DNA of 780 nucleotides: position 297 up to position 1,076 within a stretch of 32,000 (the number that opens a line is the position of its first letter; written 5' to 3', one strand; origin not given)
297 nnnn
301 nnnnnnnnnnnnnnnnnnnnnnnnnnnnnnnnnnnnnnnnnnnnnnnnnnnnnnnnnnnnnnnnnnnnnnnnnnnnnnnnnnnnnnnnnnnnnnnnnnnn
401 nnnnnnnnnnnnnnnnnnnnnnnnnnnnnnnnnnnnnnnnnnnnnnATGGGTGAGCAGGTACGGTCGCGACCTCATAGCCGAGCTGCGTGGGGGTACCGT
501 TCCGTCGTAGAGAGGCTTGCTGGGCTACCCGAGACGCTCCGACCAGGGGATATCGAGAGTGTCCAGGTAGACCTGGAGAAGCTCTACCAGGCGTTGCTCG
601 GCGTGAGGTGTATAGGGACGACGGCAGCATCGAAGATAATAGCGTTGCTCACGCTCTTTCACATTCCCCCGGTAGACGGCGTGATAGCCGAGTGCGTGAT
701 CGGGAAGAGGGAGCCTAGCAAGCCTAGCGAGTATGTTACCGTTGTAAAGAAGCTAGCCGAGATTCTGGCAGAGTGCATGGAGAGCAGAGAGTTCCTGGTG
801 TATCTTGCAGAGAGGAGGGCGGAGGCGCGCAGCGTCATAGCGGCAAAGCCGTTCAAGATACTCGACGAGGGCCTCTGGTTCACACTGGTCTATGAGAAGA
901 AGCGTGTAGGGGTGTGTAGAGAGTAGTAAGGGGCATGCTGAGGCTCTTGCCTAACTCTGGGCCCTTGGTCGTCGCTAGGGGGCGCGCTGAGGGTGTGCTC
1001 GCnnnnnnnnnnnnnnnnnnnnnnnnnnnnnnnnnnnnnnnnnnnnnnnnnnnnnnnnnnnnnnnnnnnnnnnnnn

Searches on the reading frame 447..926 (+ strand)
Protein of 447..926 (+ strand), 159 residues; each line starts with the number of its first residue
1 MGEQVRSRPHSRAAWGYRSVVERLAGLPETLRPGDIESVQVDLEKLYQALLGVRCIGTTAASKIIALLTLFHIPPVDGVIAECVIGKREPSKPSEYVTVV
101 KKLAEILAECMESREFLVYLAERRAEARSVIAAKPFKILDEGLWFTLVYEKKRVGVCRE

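Call 7: search_protein_families(library=pfam, proteins=[window:447-926:+], max_evalue=0.1)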
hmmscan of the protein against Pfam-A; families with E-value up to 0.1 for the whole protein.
window:447-926:+ (159 aa): 0 families

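Call 10: search_protein_families(library=ncbifam, proteins=[window:447-926:+], max_evalue=1)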
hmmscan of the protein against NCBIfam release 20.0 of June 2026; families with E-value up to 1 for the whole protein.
window:447-926:+ (159 aa): 0 families

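Call 20: search_protein_families(library=padloc, proteins=[window:447-926:+], max_evalue=0.1)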
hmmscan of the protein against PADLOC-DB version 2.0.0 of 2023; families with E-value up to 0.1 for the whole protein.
window:447-926:+ (159 aa): 0 families

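Call 92: find_encoding_contigs(protein=window:447-926:+, flank=10000, max_places=2)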
Protein window:447-926:+ (159 aa): no gene with exactly this product is on record in the collection.
